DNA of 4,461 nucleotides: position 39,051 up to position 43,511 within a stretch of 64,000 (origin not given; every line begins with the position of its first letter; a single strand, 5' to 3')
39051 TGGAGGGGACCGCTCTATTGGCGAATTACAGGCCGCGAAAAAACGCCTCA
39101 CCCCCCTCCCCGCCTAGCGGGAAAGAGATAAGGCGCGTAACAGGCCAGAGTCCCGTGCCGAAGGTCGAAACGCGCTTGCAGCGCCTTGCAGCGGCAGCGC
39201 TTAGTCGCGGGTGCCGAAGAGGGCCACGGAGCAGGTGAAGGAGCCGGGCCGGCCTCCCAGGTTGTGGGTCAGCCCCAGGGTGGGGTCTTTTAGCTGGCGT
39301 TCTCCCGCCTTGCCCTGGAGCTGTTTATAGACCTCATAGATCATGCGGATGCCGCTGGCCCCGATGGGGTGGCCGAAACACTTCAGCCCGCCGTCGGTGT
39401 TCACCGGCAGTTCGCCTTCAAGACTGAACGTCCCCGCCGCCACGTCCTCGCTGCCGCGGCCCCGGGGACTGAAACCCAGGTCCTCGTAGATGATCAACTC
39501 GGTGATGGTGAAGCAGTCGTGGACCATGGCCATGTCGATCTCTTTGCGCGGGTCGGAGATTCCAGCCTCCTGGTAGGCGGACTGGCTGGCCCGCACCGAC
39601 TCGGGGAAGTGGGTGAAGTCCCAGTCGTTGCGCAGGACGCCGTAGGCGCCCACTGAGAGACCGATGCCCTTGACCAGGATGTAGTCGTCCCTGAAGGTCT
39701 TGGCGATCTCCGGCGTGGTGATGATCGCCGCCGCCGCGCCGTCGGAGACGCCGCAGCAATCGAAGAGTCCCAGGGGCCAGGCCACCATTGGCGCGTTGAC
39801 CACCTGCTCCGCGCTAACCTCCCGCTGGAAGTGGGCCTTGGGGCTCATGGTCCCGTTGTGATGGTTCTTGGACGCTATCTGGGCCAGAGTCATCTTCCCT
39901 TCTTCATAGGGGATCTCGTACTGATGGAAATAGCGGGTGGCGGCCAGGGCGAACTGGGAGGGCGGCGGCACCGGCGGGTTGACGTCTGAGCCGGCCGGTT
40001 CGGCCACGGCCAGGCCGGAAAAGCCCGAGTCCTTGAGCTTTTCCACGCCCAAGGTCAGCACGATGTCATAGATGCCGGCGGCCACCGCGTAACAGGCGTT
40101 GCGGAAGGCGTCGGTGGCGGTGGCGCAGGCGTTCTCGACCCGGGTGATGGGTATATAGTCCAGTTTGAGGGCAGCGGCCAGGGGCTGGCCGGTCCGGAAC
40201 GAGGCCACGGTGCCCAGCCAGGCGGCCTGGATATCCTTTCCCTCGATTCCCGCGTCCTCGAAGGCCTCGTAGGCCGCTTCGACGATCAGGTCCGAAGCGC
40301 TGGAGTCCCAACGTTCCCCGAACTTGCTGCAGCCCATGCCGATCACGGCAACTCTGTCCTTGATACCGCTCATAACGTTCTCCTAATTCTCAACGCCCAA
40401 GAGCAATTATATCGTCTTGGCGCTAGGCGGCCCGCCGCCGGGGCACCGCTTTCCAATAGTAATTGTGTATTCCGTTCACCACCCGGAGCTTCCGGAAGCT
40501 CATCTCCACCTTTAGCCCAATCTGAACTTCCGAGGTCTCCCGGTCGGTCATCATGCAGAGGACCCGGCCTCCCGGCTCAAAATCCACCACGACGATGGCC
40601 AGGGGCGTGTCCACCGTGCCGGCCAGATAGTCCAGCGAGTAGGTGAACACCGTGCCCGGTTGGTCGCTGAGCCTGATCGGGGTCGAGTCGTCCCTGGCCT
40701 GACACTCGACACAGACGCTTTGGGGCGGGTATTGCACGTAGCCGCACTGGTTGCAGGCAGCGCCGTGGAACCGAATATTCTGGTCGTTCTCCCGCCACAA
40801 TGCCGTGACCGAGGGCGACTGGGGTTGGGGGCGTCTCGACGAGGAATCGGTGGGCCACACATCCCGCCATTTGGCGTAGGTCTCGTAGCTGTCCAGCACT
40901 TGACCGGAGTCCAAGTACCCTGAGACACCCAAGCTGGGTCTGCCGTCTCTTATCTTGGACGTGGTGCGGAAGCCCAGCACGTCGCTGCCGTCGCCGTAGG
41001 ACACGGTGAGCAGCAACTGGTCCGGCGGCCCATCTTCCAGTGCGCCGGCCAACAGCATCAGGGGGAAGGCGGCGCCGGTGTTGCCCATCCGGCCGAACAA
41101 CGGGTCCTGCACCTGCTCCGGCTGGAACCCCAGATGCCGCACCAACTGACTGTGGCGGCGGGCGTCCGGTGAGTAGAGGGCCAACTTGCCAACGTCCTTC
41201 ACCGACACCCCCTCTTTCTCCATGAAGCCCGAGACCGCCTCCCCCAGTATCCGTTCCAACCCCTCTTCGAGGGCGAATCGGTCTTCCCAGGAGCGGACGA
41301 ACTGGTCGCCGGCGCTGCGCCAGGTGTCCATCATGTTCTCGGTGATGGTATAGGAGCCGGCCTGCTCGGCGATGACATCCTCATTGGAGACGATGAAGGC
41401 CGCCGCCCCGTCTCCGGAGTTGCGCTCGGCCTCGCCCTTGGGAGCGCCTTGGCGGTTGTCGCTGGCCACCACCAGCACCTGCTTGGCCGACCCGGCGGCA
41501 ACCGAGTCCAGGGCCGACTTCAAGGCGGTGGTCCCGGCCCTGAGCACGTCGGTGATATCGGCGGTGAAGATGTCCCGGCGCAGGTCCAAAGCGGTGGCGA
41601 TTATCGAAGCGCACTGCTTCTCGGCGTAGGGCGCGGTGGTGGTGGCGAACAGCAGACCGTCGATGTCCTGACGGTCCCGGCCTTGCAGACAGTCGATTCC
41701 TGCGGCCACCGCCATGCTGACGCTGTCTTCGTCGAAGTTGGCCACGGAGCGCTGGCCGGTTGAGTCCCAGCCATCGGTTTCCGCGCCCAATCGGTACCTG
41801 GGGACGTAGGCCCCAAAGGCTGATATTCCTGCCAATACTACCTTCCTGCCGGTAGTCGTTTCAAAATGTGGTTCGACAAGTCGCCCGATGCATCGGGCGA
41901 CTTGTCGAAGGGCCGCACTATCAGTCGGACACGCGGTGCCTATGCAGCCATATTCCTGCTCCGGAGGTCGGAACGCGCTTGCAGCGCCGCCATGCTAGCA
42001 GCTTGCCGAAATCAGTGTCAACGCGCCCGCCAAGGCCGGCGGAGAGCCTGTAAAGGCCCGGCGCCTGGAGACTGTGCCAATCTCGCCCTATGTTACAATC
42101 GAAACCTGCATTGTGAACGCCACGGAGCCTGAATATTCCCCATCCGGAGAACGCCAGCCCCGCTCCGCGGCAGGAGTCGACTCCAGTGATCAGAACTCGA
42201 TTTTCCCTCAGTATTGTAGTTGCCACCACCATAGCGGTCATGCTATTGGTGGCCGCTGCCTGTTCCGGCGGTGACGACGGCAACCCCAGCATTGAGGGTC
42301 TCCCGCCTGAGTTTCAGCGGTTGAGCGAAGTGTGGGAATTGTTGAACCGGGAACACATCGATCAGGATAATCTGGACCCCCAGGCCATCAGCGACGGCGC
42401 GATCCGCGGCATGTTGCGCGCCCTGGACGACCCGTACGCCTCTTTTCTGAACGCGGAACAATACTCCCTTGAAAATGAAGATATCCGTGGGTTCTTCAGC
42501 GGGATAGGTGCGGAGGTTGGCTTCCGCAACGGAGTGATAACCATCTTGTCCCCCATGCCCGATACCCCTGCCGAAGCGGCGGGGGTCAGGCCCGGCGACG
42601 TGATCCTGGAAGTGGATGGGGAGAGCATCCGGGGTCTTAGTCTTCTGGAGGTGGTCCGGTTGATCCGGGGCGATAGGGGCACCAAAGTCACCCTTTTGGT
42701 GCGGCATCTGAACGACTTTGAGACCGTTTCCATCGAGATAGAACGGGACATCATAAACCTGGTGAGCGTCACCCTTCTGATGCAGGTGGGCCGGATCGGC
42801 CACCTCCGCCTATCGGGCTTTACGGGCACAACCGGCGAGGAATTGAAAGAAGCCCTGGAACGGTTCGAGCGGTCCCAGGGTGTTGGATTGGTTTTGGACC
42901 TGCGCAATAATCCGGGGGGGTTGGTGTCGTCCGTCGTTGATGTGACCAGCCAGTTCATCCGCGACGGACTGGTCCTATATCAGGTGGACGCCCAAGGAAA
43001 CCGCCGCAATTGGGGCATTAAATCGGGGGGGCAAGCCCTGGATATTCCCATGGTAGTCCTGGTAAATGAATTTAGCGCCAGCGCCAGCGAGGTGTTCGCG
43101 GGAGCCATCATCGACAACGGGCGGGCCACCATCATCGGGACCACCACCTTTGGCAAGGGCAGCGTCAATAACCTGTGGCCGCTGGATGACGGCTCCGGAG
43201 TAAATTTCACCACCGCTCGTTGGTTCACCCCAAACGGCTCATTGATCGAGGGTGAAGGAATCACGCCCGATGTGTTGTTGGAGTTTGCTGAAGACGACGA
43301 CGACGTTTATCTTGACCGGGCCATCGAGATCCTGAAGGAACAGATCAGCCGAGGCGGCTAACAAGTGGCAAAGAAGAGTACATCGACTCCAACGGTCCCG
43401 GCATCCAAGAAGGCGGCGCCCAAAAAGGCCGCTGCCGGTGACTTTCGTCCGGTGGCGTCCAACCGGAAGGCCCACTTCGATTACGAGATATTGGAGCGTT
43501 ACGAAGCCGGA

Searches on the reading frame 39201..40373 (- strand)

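Call 76: search_protein_families(library=pfam, proteins=[window:39201-40373:-], max_evalue=0.0001)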
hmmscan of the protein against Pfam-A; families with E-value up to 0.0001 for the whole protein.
window:39201-40373:- (390 aa): 3 families
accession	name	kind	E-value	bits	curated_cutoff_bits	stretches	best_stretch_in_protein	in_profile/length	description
PF22691.2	Thiolase_C_1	-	8.3e-41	139.5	28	1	251-375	13-133/144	Thiolase C-terminal domain-like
PF00108.29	Thiolase_N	-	9.3e-16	58.4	26.4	1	12-220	5-258/260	Thiolase, N-terminal domain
PF02803.24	Thiolase_C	-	2.5e-08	34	27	1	260-358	25-103/123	Thiolase, C-terminal domain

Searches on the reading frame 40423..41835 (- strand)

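Call 76: search_protein_families(library=pfam, proteins=[window:40423-41835:-], max_evalue=0.0001)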
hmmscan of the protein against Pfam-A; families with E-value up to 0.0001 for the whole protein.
window:40423-41835:- (470 aa): 4 families
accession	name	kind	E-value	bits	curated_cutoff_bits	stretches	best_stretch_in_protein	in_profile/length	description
PF01796.24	OB_ChsH2_C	-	1.6e-08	34.8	27.1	1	392-448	6-65/65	ChsH2, C-terminal OB-fold domain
PF08541.16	ACP_syn_III_C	-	2.8e-07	31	26.6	1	205-284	1-81/90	3-Oxoacyl-[acyl-carrier-protein (ACP)] synthase III C terminal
PF12172.15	zf-ChsH2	-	1.3e-05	25.3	23.2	1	355-382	8-35/37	ChsH2, rubredoxin-like zinc ribbon domain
PF08545.16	ACP_syn_III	-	6.4e-05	23.2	24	0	93-153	2-65/80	3-Oxoacyl-[acyl-carrier-protein (ACP)] synthase III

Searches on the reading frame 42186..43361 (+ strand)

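Call 76: search_protein_families(library=pfam, proteins=[window:42186-43361:+], max_evalue=0.0001)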
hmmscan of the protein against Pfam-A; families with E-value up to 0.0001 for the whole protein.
window:42186-43361:+ (391 aa): 5 families
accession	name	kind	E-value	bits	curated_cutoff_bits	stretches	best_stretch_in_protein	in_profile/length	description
PF03572.23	Peptidase_S41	-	1.9e-50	171.1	24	1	203-363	1-163/165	Peptidase family S41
PF17820.7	PDZ_6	-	1.5e-16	60.3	27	1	120-173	2-53/54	PDZ domain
PF00595.29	PDZ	-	5.8e-12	46.3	23.2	1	115-172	24-80/81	PDZ domain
PF13180.12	PDZ_2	-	3.3e-10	40.5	27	1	106-184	2-79/80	PDZ domain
PF22694.1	CtpB_N-like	-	1.6e-07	32.1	27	1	41-91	36-84/85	Activating protease CtpB N-terminal domain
